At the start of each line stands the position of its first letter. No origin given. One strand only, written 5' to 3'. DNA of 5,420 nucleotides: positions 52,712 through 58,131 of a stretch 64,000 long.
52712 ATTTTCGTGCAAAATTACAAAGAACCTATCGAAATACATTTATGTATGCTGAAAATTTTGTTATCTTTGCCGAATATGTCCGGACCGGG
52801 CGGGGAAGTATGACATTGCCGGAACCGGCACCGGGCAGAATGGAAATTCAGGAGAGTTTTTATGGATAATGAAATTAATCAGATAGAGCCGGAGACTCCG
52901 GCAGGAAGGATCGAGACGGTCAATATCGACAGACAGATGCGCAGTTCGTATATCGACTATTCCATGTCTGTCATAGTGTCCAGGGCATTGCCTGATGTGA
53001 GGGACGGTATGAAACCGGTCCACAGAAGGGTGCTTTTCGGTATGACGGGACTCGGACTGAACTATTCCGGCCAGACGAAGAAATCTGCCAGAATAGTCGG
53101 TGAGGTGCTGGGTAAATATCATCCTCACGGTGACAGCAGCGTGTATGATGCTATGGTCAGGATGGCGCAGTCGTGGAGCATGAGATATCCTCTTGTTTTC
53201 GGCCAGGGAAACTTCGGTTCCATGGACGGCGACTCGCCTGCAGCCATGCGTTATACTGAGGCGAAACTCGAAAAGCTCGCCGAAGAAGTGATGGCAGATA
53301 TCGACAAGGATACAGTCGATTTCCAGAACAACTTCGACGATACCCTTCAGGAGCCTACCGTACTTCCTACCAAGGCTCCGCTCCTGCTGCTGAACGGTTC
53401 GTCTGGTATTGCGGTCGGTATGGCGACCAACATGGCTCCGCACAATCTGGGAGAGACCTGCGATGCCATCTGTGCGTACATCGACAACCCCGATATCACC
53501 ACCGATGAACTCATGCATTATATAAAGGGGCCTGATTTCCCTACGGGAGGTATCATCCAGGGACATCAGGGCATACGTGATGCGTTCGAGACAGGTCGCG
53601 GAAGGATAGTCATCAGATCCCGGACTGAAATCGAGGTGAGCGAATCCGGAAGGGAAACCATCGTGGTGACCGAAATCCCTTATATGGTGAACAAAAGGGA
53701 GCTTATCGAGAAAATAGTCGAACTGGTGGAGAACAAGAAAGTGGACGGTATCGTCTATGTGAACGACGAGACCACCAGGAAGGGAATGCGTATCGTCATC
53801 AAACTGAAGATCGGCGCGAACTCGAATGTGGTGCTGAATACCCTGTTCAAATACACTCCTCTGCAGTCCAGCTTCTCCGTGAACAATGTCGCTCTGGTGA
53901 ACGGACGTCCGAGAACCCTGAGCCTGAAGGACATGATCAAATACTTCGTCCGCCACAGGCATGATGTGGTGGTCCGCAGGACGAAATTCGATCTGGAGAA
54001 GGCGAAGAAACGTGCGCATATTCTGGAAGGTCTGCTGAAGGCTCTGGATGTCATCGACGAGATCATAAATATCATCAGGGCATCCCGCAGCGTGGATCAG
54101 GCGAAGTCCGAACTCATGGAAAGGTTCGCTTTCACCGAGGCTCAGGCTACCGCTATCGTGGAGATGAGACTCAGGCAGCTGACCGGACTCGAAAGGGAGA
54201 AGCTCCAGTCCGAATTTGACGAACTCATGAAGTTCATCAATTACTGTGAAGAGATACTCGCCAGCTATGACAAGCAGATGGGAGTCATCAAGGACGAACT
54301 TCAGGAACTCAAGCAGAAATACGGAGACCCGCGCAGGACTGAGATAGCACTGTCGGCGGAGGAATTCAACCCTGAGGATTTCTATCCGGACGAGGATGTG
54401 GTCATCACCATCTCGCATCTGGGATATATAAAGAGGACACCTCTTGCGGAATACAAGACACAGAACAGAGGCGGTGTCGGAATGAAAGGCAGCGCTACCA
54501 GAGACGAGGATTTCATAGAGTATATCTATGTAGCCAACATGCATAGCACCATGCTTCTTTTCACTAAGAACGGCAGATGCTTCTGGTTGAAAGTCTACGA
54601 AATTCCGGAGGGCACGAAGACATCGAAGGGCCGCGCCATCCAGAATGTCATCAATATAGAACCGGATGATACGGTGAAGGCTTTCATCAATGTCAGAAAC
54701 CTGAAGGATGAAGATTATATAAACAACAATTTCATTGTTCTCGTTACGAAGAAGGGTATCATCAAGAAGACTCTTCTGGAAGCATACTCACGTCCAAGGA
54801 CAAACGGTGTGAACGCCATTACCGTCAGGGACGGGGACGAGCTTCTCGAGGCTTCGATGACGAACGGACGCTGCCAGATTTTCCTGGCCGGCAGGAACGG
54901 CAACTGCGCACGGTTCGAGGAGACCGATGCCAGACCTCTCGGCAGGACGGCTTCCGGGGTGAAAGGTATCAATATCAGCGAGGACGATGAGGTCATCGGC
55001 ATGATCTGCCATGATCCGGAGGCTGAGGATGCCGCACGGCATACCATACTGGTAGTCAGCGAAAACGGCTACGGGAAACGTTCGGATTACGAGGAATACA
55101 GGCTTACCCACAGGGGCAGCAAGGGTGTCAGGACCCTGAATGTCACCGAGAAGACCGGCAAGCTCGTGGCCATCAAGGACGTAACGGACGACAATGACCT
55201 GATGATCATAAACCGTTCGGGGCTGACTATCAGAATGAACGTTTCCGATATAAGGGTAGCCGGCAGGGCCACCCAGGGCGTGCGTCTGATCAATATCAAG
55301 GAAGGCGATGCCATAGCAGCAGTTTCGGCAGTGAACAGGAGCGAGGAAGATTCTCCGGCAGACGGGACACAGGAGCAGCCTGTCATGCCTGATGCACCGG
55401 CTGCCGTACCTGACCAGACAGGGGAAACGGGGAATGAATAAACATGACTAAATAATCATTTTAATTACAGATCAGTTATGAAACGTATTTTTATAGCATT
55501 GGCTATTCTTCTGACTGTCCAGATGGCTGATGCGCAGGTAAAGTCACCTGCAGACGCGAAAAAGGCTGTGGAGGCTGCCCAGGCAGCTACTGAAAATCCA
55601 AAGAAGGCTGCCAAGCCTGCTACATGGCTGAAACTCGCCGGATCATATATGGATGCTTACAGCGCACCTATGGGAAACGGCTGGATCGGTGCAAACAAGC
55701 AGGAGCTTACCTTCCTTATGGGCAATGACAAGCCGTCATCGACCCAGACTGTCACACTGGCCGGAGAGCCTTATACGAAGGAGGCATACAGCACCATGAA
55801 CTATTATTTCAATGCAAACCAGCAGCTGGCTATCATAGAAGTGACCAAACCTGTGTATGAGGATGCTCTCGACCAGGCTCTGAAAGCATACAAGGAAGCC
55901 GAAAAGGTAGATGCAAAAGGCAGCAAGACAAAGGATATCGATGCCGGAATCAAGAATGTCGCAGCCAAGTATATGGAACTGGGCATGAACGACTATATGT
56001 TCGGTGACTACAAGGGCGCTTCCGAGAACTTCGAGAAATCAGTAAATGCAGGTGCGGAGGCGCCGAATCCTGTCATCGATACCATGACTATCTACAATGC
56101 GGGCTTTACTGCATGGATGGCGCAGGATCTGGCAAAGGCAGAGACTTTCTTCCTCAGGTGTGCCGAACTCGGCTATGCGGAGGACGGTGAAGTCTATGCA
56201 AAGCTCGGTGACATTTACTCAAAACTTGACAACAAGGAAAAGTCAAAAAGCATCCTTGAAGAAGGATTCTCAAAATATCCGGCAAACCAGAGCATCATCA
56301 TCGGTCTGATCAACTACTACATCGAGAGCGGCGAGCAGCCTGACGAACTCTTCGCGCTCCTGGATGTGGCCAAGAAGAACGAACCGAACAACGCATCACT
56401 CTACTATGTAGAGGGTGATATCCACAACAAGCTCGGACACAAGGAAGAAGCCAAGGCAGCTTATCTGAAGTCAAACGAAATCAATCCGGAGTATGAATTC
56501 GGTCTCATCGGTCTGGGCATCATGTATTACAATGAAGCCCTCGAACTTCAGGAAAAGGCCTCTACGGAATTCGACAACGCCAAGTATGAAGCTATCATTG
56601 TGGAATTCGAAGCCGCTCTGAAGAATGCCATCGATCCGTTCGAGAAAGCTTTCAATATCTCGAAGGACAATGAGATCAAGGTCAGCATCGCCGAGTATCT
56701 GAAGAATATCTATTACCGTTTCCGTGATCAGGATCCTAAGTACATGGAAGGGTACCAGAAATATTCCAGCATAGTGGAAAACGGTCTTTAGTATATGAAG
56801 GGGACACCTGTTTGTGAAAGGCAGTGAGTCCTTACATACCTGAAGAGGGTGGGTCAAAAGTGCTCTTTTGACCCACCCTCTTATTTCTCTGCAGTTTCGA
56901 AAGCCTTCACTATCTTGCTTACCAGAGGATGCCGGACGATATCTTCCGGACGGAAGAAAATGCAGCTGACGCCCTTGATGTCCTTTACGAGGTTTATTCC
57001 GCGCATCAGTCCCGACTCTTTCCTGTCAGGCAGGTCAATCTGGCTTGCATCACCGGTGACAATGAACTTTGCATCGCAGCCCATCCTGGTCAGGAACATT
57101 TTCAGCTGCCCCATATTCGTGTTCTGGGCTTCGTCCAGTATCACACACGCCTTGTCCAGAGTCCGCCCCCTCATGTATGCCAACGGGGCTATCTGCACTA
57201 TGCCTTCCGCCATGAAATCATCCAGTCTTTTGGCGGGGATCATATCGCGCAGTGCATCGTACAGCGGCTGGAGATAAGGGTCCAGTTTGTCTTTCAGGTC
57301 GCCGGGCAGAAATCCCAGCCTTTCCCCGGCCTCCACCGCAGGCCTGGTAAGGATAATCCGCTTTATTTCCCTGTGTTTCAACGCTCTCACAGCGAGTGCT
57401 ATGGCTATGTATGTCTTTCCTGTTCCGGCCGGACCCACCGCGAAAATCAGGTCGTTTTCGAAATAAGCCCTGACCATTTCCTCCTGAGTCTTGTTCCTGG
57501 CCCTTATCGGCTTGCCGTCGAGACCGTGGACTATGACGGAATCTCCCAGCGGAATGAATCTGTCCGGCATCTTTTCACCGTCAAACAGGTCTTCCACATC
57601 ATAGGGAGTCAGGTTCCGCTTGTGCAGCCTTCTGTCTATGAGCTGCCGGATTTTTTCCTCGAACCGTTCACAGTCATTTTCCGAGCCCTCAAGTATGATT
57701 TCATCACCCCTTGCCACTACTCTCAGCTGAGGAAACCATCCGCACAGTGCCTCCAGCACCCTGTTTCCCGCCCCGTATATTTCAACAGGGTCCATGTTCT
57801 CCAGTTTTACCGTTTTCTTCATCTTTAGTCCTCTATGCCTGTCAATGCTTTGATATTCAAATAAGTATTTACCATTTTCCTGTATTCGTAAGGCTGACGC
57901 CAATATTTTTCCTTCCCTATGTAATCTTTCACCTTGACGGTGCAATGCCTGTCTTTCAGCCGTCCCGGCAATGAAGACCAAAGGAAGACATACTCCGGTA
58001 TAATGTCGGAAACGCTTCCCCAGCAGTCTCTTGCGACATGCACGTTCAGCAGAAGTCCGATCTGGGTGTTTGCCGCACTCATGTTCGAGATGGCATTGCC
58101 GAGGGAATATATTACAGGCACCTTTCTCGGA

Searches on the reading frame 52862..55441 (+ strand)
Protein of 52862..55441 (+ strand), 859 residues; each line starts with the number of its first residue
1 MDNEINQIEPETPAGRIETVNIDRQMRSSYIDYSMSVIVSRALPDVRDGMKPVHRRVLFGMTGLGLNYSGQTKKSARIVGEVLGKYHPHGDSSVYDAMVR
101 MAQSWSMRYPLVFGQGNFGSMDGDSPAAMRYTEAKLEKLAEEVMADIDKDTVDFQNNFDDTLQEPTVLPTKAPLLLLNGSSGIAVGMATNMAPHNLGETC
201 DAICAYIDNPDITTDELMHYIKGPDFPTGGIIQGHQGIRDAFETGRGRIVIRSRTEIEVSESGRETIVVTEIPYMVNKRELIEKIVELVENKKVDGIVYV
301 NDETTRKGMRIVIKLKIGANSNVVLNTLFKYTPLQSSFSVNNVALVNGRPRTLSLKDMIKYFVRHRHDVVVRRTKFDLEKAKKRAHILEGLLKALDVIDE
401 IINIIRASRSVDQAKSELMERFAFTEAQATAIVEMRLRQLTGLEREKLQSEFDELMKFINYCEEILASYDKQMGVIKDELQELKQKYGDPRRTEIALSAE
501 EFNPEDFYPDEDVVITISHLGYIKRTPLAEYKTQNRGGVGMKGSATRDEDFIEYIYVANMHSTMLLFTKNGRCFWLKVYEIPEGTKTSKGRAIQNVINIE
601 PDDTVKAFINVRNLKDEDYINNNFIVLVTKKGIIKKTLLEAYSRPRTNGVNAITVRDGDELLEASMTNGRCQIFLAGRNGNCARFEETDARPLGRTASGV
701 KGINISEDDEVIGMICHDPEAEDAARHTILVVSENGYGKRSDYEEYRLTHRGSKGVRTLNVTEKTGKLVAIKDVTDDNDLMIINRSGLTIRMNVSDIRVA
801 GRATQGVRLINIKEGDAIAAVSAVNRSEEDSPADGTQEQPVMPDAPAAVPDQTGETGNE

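Call 83: search_protein_families(library=pfam, proteins=[window:52862-55441:+], max_evalue=0.00001)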
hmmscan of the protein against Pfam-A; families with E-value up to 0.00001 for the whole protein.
window:52862-55441:+ (859 aa): 2 families
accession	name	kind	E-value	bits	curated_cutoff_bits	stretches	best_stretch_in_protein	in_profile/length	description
PF00521.26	DNA_topoisoIV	-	5.5e-169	563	31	1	41-481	1-432/432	DNA gyrase/topoisomerase IV, subunit A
PF03989.18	DNA_gyraseA_C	-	2.1e-66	219.5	27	6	779-825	2-48/48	DNA gyrase C-terminal domain, beta-propeller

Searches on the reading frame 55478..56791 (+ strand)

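Call 83: search_protein_families(library=pfam, proteins=[window:55478-56791:+], max_evalue=0.00001)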
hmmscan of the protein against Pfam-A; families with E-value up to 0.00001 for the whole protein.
window:55478-56791:+ (437 aa): 2 families
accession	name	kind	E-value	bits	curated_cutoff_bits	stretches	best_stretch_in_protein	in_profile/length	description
PF13181.12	TPR_8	-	1e-08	35.1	25.7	0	306-338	1-33/34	Tetratricopeptide repeat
PF07719.23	TPR_2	-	4.7e-06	26.8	27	0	307-339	2-34/34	Tetratricopeptide repeat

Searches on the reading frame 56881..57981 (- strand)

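Call 84: search_protein_families(library=pfam, proteins=[window:56881-57981:-], max_evalue=0.00001)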
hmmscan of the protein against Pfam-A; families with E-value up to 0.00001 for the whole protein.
window:56881-57981:- (366 aa): 3 families
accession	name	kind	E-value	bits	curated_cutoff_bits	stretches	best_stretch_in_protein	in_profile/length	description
PF02562.22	PhoH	-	2.4e-85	285.6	27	1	159-362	2-205/205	PhoH-like protein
PF13245.12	AAA_19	-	5.6e-09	36.7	25.1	1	166-315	1-129/134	AAA domain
PF13604.12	AAA_30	-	2.9e-08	34.1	27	1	163-316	3-129/191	AAA domain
